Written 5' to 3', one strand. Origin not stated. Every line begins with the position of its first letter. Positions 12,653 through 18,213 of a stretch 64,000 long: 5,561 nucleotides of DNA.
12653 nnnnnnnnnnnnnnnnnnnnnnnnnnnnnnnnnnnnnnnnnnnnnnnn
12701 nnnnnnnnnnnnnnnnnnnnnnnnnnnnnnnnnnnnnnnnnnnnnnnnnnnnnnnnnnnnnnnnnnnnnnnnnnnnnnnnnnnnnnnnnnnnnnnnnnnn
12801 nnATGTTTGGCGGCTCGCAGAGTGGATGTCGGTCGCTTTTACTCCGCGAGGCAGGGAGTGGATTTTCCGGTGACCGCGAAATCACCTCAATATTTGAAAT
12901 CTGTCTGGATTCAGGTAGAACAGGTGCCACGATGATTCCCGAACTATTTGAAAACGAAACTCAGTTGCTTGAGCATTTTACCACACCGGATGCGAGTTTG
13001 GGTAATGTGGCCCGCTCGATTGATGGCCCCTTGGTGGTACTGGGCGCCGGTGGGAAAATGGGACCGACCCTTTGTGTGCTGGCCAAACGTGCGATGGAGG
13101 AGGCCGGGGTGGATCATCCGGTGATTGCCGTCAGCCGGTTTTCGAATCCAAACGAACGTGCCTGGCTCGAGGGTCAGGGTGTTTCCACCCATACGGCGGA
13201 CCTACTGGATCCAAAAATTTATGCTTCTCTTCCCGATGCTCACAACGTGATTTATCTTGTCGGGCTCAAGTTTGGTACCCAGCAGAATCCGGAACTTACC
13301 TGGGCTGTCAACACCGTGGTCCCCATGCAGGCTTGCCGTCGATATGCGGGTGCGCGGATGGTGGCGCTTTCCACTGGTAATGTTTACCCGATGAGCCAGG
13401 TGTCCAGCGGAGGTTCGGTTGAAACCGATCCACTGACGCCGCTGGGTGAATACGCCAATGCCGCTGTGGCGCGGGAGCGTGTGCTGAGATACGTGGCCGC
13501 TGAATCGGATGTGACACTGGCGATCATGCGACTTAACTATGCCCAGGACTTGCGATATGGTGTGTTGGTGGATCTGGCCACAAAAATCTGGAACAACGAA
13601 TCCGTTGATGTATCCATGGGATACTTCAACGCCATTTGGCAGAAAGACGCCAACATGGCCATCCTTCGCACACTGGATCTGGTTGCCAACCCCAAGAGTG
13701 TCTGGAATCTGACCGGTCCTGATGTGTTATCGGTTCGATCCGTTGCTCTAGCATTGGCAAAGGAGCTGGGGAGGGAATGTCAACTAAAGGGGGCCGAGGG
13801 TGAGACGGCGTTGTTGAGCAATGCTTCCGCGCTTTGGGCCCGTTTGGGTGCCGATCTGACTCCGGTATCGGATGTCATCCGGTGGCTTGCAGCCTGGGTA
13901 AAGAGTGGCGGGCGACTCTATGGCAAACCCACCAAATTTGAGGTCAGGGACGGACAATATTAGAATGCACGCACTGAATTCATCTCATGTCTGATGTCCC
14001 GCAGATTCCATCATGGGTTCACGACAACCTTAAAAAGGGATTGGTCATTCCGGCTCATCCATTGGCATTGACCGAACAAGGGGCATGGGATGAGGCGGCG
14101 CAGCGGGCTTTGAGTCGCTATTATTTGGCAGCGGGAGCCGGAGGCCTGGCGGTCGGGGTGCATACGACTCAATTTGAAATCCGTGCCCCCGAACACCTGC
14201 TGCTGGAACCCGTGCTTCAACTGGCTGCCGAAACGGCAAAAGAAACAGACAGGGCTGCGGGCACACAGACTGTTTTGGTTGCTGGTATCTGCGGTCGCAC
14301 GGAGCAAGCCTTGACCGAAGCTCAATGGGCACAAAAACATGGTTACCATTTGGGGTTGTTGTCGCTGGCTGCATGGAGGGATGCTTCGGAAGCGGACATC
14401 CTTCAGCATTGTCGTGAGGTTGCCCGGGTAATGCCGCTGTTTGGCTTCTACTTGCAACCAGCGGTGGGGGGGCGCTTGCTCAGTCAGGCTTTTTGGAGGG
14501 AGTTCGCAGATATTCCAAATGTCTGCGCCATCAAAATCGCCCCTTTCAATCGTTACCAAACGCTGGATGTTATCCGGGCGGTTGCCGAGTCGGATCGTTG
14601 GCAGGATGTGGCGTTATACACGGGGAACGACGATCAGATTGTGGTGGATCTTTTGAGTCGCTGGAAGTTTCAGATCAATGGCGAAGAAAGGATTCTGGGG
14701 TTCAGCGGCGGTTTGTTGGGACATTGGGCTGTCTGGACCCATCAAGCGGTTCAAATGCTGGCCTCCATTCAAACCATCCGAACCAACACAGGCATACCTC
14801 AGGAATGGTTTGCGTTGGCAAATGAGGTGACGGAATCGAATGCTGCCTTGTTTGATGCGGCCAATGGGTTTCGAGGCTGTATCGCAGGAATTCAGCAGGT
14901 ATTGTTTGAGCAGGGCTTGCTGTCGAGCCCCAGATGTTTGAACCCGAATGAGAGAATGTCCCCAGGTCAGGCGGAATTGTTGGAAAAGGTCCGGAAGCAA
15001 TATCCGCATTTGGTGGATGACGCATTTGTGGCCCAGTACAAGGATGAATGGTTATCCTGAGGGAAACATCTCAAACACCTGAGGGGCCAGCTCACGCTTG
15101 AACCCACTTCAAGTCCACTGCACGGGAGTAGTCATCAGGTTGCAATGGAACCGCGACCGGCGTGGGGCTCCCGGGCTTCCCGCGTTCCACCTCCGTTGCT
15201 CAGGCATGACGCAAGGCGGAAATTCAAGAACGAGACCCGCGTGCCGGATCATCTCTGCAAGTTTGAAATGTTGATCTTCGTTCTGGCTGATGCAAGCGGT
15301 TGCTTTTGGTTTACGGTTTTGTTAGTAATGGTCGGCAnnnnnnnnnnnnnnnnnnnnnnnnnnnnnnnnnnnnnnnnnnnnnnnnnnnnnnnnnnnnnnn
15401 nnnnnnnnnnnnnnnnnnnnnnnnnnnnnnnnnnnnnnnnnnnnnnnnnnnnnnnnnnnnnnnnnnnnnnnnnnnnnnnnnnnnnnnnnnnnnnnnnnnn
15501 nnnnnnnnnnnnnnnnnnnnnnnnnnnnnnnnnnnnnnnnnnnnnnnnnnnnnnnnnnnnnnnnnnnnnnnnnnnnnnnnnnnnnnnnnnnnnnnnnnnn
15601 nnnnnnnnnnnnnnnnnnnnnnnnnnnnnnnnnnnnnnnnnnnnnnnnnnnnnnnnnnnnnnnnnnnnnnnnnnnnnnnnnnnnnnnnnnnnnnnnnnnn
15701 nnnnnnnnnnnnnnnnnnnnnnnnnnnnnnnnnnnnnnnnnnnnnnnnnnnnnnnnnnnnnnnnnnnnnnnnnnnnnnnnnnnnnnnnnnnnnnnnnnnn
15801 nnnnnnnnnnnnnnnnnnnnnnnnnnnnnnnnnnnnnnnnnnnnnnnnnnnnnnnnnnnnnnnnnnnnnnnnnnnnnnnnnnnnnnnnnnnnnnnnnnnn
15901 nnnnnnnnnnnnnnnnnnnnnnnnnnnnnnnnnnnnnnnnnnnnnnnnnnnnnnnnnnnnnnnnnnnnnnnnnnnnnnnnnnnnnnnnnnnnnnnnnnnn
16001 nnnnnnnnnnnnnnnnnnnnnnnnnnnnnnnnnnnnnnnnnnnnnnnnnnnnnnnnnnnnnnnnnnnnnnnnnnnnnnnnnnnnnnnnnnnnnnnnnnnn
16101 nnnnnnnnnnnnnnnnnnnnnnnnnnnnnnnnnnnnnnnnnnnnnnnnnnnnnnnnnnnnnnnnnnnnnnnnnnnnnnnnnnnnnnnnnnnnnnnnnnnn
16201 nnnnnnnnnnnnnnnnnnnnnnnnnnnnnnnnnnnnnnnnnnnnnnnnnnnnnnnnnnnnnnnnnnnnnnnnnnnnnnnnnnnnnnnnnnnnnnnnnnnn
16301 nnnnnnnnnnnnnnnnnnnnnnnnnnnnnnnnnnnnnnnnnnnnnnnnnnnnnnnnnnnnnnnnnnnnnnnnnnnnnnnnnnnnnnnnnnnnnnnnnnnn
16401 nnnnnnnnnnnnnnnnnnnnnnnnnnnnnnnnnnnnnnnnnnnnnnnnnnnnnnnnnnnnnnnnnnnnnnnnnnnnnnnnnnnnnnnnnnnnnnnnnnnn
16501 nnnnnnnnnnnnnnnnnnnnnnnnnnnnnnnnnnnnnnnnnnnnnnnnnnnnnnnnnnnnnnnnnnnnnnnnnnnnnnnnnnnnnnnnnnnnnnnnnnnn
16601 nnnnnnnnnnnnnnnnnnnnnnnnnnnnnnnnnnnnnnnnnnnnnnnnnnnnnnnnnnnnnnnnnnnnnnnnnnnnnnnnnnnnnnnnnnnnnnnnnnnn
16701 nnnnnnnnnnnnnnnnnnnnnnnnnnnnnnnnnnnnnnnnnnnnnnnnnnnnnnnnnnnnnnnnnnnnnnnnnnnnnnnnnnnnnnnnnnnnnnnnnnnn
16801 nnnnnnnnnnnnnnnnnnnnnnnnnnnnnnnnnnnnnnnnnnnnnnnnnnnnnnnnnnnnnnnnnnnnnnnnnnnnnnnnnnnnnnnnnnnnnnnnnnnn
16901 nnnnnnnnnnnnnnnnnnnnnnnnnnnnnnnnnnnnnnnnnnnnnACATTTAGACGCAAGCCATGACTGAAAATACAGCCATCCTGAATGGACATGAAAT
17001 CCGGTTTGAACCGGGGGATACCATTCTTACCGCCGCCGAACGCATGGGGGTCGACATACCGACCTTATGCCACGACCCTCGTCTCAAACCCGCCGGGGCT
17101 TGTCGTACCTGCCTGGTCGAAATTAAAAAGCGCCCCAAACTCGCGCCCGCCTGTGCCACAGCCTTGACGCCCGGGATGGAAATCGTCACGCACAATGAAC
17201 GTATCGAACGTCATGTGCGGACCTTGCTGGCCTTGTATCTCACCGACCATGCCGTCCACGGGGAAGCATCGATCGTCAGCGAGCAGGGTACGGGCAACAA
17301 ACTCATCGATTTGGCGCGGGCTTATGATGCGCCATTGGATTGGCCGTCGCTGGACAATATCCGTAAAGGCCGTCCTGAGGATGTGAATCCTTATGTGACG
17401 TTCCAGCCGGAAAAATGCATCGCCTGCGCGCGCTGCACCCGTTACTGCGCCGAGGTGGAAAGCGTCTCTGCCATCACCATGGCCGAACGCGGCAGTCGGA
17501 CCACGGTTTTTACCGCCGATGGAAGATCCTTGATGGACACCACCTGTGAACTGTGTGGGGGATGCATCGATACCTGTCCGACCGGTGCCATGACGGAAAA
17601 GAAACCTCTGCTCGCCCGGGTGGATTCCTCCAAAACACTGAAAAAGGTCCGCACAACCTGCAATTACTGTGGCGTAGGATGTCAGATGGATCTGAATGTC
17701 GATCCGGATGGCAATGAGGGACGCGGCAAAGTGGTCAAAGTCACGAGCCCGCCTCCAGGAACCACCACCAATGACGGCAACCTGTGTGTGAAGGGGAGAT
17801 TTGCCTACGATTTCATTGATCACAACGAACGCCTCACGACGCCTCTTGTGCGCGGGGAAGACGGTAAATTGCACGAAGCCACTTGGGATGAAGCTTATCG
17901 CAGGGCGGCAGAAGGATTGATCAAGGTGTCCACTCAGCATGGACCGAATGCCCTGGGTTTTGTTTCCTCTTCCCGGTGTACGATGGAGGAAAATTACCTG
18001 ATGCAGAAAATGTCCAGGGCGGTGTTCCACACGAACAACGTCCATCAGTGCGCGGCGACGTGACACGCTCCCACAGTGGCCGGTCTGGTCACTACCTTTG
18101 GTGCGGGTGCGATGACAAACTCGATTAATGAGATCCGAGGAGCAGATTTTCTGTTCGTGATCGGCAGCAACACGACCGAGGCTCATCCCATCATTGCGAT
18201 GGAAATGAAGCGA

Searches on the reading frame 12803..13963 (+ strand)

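Call 67: search_protein_families(library=pfam, proteins=[window:12803-13963:+], max_evalue=0.001)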
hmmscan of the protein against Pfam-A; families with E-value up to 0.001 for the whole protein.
window:12803-13963:+ (386 aa): 1 family
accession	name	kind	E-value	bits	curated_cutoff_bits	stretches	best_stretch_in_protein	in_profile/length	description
PF01370.27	Epimerase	-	5.7e-12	46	20.9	1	78-244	2-169/240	NAD dependent epimerase/dehydratase family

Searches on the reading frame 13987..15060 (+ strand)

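Call 67: search_protein_families(library=pfam, proteins=[window:13987-15060:+], max_evalue=0.001)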
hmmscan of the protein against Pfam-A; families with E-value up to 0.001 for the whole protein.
window:13987-15060:+ (357 aa): 1 family
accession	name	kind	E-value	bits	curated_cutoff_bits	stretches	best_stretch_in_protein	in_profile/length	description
PF00701.28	DHDPS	-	1.1e-06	28.1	22.1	1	21-221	6-193/289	Dihydrodipicolinate synthetase family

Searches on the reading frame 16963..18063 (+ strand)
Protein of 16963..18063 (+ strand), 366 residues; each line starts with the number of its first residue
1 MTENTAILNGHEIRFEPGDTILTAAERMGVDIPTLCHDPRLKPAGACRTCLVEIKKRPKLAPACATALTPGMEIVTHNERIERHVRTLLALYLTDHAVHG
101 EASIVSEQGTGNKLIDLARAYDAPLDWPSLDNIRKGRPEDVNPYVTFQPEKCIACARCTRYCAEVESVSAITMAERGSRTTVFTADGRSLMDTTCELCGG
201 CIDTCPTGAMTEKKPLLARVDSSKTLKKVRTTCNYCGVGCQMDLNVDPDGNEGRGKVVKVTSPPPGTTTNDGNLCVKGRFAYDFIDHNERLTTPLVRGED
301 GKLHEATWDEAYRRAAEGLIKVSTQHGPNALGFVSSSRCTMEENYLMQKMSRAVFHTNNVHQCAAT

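Call 67: search_protein_families(library=pfam, proteins=[window:16963-18063:+], max_evalue=0.001)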
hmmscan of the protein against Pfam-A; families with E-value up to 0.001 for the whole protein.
window:16963-18063:+ (366 aa): 11 families
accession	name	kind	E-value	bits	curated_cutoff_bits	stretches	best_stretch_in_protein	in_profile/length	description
PF13510.11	Fer2_4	-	1.1e-17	64.3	22.8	1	8-78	8-81/82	2Fe-2S iron-sulfur cluster binding domain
PF04879.21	Molybdop_Fe4S4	-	5.3e-14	52.4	22.7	1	227-287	2-55/55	Molybdopterin oxidoreductase Fe4S4 domain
PF00384.28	Molybdopterin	-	7.8e-13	48.6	24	1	290-359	1-74/353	Molybdopterin oxidoreductase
PF22117.2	Fer4_Nqo3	-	2.6e-11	44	27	1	143-211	2-67/67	NADH-quinone oxidoreductase subunit 3, ferredoxin-like domain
PF00111.32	Fer2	-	3.8e-08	33.6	21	1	10-56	7-49/77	2Fe-2S iron-sulfur cluster binding domain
PF12838.12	Fer4_7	-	3.9e-07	30.9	27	1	151-209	1-52/52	4Fe-4S dicluster domain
PF13237.11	Fer4_10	-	1.2e-05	25.6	25.5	0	192-241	6-49/53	4Fe-4S dicluster domain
PF00037.32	Fer4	-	2.3e-05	24.4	21.1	0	194-210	7-23/24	4Fe-4S binding domain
PF13187.11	Fer4_9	-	0.00017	22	27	1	151-210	1-52/52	4Fe-4S dicluster domain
PF14697.11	Fer4_21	-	0.0004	20.9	35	1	149-210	5-57/59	4Fe-4S dicluster domain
PF12837.12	Fer4_6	-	0.00066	20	25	0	145-164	2-21/24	4Fe-4S binding domain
